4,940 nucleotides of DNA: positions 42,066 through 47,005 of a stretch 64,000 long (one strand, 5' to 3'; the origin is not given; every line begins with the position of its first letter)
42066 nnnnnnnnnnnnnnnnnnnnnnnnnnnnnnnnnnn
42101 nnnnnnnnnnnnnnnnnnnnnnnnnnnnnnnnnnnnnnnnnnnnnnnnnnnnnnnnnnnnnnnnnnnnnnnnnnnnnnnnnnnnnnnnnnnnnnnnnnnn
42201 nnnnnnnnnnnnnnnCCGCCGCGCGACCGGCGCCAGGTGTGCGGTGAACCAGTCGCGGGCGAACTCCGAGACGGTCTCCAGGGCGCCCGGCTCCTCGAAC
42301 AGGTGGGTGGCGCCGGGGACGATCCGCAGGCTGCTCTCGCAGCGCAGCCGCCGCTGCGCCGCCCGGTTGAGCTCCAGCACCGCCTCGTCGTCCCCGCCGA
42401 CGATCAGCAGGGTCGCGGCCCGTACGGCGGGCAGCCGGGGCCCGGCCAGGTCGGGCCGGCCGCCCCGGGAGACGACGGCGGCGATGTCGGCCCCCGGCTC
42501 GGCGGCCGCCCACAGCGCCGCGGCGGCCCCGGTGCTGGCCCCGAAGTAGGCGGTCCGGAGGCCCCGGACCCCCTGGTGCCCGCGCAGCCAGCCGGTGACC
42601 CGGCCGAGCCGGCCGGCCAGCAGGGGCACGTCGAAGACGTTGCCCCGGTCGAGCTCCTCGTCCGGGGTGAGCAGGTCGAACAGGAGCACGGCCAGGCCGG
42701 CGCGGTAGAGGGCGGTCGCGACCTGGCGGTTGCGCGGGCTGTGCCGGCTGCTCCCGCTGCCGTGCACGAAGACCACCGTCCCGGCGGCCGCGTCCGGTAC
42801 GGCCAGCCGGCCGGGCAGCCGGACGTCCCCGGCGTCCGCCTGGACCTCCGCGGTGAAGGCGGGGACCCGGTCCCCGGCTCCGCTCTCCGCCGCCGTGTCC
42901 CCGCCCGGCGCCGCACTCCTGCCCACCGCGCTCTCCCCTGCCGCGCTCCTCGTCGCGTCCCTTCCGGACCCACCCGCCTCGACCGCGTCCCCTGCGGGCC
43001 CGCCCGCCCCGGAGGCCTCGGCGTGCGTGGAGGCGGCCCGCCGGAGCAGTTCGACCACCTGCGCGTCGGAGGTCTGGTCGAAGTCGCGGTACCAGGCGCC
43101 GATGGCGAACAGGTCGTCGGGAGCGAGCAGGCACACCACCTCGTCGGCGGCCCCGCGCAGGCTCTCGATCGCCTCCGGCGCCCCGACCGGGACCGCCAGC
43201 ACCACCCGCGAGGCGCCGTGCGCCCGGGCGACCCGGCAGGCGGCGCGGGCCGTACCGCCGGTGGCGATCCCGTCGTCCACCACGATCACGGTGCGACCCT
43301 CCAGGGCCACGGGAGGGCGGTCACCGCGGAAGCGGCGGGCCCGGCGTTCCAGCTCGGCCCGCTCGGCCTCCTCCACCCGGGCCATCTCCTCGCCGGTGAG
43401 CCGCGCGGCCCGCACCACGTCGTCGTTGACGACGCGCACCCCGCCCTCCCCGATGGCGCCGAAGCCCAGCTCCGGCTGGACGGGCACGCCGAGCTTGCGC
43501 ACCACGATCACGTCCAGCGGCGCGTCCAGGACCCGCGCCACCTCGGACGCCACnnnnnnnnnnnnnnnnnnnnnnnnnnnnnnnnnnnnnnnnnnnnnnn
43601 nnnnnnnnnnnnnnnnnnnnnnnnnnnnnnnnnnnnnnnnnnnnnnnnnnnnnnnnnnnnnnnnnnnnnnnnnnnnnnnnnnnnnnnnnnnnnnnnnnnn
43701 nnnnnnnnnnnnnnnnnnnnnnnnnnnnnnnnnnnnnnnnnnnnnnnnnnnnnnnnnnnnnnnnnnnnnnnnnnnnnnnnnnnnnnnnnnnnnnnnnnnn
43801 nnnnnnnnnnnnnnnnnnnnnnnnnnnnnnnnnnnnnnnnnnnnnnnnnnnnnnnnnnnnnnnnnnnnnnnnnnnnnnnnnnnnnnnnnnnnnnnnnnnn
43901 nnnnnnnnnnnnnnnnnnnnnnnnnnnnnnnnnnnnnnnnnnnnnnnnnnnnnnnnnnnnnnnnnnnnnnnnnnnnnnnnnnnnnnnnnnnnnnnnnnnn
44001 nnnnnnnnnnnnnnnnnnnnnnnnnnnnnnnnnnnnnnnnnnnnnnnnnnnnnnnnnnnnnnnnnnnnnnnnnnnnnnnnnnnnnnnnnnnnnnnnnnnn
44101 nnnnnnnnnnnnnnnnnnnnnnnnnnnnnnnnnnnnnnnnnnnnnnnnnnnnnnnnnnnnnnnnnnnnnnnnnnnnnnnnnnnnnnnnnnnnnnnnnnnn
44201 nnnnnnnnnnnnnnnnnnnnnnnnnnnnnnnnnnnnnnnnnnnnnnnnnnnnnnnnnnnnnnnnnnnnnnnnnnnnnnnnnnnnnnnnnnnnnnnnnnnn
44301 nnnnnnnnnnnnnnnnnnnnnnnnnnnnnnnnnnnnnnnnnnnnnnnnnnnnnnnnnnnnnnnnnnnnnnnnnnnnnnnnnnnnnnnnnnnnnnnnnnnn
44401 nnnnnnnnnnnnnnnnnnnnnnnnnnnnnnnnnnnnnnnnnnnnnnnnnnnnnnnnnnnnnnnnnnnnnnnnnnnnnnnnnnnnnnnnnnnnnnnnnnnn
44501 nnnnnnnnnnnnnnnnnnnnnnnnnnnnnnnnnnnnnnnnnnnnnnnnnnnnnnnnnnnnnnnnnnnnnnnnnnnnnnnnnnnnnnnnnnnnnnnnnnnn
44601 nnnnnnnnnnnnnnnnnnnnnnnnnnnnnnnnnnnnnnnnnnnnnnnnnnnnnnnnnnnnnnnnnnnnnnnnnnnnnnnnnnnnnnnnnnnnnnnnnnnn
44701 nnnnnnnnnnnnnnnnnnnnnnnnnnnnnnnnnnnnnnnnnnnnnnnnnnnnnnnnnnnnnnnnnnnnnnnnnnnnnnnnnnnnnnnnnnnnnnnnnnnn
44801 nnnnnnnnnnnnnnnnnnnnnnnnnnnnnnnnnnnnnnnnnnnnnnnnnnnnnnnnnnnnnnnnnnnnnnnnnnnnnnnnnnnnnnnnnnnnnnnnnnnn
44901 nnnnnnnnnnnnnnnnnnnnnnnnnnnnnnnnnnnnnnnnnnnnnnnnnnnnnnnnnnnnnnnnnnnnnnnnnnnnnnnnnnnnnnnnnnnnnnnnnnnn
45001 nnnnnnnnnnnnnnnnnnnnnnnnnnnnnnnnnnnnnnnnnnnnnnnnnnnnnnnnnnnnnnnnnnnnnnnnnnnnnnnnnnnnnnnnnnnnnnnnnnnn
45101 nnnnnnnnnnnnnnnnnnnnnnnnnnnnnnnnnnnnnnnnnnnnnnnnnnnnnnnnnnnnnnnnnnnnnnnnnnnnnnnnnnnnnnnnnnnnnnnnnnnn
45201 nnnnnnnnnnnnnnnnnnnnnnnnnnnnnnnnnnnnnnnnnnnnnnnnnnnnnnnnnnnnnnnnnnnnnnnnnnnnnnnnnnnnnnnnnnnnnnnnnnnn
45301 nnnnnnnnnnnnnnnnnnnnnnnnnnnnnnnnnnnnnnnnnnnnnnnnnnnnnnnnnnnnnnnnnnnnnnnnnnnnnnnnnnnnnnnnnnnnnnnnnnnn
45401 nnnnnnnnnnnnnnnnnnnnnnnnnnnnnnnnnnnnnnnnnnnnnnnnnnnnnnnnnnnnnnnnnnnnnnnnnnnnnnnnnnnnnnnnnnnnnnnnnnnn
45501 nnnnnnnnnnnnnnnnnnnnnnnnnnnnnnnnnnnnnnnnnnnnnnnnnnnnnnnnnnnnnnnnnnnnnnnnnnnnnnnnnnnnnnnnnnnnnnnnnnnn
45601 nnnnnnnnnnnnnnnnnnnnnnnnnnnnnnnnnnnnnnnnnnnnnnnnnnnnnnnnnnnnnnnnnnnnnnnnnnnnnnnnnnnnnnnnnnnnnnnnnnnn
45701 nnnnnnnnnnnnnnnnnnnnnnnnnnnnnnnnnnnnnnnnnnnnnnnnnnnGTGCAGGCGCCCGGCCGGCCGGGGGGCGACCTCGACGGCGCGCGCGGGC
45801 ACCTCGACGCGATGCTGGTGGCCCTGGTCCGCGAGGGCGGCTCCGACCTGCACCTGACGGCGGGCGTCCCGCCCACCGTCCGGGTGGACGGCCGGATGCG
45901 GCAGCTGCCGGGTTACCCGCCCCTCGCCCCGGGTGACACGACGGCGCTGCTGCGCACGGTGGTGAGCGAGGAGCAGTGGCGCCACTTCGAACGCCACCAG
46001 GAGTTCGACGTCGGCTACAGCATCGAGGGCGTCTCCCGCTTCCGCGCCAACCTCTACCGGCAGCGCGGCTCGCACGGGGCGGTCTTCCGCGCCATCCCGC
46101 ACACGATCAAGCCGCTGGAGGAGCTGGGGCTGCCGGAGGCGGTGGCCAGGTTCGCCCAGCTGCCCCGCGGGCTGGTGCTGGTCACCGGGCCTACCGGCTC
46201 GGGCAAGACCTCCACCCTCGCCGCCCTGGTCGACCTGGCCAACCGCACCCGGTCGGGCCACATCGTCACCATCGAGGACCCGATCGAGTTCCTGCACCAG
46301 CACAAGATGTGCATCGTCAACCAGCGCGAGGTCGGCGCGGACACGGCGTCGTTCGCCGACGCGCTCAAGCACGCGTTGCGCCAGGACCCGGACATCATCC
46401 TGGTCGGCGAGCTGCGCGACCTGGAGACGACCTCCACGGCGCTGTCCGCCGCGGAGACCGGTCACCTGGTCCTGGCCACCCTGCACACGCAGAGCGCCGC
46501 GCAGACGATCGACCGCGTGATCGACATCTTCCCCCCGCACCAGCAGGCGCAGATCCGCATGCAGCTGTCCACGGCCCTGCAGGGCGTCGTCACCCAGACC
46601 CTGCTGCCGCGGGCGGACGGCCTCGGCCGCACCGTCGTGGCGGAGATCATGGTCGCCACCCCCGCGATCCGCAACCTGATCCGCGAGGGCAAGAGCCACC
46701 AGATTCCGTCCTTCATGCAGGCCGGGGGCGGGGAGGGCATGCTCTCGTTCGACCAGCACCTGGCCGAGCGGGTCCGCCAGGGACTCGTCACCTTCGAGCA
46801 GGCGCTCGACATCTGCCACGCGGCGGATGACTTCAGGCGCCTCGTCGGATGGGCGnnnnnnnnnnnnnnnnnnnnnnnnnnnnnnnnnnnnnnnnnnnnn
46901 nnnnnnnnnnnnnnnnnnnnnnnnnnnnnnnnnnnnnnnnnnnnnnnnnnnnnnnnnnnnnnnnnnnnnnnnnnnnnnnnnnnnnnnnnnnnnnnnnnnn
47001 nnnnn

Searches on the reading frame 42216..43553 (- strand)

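Call 10: search_protein_families(library=pfam, proteins=[window:42216-43553:-], max_evalue=0.01)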
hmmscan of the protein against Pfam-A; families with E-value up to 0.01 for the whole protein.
window:42216-43553:- (446 aa): 5 families
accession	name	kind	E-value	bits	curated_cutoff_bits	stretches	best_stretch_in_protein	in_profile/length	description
PF00156.33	Pribosyltran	-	1.1e-09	38.3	26.3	1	2-150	44-150/158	Phosphoribosyl transferase domain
PF14681.12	UPRTase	-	1.1e-05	25.5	27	1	81-140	115-176/206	Uracil phosphoribosyltransferase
PF12146.15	Hydrolase_4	-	8.9e-05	22.3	27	0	256-293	3-38/239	Serine aminopeptidase, S33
PF13671.12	AAA_33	-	0.002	18.8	27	0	38-130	24-113/143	AAA domain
PF00561.26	Abhydrolase_1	-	0.0074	16.4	25.8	0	259-365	2-102/245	alpha/beta hydrolase fold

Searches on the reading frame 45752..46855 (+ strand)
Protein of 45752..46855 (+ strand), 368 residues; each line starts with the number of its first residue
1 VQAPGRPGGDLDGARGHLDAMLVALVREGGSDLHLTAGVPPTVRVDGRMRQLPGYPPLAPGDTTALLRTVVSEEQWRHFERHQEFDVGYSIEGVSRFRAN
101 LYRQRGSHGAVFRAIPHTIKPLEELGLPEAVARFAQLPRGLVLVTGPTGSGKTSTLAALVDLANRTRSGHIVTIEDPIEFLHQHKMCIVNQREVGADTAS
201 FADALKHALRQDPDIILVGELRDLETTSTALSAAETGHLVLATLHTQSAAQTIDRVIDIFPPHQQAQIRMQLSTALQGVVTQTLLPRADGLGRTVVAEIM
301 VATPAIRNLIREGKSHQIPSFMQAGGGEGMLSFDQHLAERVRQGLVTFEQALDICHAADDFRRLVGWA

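Call 9: search_protein_families(library=pfam, proteins=[window:45752-46855:+], max_evalue=0.01)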
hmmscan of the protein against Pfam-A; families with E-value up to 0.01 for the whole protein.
window:45752-46855:+ (368 aa): 11 families
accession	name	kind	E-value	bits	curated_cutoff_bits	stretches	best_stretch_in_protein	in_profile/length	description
PF00437.27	T2SSE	-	1.6e-47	162.4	24.9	1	129-300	132-320/370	Type II/IV secretion system protein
PF13401.12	AAA_22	-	3.1e-05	24.7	27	1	139-212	5-61/130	AAA domain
PF13191.12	AAA_16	-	4.6e-05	24.4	32.6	1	138-210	24-103/167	AAA ATPase domain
PF13604.12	AAA_30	-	5e-05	23.5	27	1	129-166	8-45/191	AAA domain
PF00004.35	AAA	-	0.00037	21.4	21.2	1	142-249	1-93/131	ATPase family associated with various cellular activities (AAA)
PF06414.18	Zeta_toxin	-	0.0014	18.5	22.3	1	141-241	18-125/199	Zeta toxin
PF13476.12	AAA_23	-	0.0026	18.9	27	1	138-159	18-39/201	AAA domain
PF13245.12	AAA_19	-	0.0026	18.4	25.1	0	134-168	6-40/134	AAA domain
PF04851.21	ResIII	-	0.003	17.9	22.5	1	142-208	26-90/164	Type III restriction enzyme, res subunit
PF25199.1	nSTAND_NTPase5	-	0.003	17.8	34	0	138-184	40-86/145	Novel STAND NTPase 5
PF13555.12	AAA_29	-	0.0057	16.8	27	0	138-160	21-43/61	P-loop containing region of AAA domain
